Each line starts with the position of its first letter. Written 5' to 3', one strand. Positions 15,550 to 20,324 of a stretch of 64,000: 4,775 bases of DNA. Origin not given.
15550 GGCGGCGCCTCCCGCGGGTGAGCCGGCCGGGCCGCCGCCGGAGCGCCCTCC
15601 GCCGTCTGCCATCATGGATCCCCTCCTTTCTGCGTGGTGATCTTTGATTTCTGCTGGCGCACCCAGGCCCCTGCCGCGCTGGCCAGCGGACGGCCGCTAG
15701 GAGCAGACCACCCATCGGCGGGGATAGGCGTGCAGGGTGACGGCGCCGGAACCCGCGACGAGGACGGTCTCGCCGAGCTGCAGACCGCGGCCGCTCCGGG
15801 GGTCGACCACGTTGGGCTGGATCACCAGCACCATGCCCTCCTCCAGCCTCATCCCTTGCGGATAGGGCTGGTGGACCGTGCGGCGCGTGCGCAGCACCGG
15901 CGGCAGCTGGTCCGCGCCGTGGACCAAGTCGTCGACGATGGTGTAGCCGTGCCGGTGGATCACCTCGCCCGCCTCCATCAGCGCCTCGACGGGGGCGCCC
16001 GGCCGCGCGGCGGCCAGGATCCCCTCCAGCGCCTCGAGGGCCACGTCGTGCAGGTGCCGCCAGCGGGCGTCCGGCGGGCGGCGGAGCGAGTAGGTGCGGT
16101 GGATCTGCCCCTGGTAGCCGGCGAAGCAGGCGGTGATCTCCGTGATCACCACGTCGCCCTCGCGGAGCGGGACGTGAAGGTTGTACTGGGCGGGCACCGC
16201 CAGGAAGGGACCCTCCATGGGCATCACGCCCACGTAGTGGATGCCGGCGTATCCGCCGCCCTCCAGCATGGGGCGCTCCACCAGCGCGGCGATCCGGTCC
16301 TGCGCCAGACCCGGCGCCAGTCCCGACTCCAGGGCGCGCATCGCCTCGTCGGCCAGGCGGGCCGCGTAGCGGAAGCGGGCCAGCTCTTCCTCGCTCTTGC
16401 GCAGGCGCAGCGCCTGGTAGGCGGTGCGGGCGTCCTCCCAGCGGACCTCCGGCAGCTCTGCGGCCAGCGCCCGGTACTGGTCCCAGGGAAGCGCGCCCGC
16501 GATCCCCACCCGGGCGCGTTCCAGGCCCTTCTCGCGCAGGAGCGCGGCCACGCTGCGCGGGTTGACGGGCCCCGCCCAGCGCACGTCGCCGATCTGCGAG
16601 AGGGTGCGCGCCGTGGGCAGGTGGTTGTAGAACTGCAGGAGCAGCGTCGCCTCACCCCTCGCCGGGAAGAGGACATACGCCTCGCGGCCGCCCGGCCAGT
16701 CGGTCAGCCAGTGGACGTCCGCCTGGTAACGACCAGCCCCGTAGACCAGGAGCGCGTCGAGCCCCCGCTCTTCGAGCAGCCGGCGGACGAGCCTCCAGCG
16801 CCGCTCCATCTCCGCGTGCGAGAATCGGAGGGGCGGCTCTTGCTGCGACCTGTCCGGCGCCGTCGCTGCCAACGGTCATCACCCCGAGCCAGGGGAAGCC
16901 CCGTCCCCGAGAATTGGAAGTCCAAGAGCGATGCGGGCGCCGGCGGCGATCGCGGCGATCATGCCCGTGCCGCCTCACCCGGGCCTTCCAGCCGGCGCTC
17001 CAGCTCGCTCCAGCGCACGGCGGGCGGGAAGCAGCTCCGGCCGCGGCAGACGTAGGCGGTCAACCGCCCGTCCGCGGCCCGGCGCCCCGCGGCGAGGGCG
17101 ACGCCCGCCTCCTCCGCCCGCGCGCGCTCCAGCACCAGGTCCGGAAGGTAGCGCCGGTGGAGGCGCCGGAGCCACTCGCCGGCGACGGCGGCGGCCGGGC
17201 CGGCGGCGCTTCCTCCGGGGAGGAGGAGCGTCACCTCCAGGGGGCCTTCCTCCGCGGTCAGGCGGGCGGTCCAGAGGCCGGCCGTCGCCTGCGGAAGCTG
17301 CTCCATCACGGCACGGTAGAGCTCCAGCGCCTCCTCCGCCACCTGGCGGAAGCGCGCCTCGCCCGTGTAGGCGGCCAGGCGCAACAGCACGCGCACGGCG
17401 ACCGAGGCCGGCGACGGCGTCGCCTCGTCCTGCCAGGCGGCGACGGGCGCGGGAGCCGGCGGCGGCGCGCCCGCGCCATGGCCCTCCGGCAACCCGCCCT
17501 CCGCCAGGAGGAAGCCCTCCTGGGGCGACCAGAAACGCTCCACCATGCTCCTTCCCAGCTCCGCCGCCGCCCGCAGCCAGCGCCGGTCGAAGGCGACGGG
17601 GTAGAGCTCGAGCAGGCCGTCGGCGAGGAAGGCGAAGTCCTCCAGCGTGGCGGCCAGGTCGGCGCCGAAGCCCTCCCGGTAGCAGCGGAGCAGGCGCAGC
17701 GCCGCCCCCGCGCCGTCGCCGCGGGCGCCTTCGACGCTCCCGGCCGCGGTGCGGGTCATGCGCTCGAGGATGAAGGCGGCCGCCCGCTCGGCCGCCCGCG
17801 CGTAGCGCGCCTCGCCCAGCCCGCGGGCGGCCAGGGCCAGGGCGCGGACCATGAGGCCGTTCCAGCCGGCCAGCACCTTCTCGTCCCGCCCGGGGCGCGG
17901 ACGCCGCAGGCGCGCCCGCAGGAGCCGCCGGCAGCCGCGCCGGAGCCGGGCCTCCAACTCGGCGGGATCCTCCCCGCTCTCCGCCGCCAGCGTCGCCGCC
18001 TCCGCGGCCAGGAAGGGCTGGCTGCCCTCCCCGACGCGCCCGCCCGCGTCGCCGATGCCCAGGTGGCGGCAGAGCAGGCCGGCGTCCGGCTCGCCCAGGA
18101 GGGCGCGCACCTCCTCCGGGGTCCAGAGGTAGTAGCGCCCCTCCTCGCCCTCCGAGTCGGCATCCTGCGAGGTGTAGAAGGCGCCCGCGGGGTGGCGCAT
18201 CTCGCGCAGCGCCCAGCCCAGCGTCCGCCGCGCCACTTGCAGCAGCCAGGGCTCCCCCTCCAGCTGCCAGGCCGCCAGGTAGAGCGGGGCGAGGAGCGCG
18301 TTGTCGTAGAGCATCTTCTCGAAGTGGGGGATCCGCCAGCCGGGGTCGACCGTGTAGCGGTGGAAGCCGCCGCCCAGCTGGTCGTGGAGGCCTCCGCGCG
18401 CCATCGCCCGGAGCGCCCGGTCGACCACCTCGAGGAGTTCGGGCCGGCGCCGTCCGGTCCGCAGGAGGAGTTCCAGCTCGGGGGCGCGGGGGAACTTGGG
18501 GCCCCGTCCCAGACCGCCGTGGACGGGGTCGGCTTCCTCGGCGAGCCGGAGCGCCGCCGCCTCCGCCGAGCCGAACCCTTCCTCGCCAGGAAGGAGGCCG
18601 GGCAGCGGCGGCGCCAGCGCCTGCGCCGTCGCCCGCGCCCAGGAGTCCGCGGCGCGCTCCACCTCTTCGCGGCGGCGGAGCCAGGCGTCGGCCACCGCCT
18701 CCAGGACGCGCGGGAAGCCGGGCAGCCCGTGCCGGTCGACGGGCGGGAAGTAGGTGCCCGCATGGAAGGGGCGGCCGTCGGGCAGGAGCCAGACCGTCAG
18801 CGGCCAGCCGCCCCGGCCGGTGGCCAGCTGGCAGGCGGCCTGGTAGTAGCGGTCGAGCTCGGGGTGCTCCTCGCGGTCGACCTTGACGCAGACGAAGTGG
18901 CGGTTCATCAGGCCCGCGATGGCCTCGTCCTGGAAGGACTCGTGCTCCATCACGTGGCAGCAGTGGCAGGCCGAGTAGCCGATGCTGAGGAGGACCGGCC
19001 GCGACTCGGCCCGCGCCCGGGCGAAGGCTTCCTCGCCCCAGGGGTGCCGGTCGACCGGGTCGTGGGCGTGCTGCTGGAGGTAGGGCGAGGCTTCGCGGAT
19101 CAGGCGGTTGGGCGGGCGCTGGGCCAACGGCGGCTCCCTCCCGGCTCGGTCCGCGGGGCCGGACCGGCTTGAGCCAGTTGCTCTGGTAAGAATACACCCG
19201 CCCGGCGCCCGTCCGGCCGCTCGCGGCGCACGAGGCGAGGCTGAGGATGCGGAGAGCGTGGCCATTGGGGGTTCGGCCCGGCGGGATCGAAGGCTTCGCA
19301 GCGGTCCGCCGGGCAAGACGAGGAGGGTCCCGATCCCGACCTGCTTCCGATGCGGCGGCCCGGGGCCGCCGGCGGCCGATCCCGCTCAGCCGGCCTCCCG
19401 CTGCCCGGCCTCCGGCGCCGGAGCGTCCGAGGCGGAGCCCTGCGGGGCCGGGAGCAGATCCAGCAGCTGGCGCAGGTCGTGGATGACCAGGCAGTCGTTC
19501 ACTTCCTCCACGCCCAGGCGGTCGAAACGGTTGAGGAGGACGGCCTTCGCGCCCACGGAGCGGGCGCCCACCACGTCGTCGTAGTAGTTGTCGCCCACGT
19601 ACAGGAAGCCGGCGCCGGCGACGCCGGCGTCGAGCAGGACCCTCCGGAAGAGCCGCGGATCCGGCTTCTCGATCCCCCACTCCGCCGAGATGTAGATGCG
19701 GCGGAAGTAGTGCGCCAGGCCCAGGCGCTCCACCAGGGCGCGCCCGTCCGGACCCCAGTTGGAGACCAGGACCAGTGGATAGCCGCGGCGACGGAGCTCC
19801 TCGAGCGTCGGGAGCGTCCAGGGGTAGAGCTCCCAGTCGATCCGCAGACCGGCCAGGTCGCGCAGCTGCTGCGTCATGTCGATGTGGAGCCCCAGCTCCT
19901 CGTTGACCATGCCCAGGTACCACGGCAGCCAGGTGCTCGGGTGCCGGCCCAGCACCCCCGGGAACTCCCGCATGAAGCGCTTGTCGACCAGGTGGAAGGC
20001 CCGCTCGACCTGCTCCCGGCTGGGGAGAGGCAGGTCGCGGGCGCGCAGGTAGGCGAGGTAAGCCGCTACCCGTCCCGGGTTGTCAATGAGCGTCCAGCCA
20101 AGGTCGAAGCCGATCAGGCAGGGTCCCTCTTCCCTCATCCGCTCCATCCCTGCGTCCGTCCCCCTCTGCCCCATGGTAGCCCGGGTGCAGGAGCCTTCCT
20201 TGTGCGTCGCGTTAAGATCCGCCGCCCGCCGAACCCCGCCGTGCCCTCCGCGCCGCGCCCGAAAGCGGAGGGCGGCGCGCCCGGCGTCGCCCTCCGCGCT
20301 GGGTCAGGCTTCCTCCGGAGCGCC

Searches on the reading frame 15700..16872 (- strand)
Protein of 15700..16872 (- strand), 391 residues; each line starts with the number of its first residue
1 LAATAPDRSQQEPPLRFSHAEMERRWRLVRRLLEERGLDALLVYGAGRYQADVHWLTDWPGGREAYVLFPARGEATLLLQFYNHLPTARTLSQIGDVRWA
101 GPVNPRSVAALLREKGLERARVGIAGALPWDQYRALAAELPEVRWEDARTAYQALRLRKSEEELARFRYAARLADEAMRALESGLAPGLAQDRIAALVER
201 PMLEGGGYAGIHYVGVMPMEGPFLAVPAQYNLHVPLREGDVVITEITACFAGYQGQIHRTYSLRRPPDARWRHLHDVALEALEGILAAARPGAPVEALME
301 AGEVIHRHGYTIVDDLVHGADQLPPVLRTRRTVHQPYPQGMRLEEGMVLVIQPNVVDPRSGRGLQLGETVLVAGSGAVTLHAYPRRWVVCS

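Call 9: search_protein_families(library=pfam, proteins=[window:15700-16872:-], max_evalue=0.001)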
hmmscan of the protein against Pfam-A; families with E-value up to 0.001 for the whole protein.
window:15700-16872:- (391 aa): 2 families
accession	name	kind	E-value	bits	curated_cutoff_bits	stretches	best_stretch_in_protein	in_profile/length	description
PF00557.29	Peptidase_M24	-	1.2e-24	87.7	23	1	166-372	2-206/208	Metallopeptidase family M24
PF01321.24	Creatinase_N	-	1.1e-10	42.6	22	1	25-157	1-127/128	Creatinase/Prolidase N-terminal domain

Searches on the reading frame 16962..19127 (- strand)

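Call 9: search_protein_families(library=pfam, proteins=[window:16962-19127:-], max_evalue=0.001)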
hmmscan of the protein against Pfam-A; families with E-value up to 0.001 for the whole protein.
window:16962-19127:- (722 aa): 2 families
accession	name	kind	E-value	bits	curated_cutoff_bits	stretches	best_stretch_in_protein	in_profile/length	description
PF03190.21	Thioredox_DsbH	-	1.6e-68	230.3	27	1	7-165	2-160/163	Protein of unknown function, DUF255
PF13899.12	Thioredoxin_7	-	3.1e-09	37.3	27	1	30-89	5-64/83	Thioredoxin-like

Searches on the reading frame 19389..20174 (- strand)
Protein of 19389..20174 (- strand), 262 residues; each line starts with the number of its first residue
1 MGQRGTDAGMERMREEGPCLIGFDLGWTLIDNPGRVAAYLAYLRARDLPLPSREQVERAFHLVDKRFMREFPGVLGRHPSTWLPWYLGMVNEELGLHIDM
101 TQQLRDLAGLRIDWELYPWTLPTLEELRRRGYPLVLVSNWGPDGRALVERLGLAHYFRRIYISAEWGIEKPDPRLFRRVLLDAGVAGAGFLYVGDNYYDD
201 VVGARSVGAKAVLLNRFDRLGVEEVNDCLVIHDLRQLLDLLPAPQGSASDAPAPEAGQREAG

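Call 9: search_protein_families(library=pfam, proteins=[window:19389-20174:-], max_evalue=0.001)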
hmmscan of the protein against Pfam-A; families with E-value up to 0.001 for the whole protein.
window:19389-20174:- (262 aa): 3 families
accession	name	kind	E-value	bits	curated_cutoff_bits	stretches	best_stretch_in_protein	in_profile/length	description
PF00702.32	Hydrolase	-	7.1e-13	49.8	26.4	1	22-208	5-191/191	haloacid dehalogenase-like hydrolase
PF13419.12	HAD_2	-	9.1e-13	49.1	23.8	1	23-212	3-176/178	Haloacid dehalogenase-like hydrolase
PF13242.12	Hydrolase_like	-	1.4e-07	31.8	22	1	169-214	3-48/75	HAD-hyrolase-like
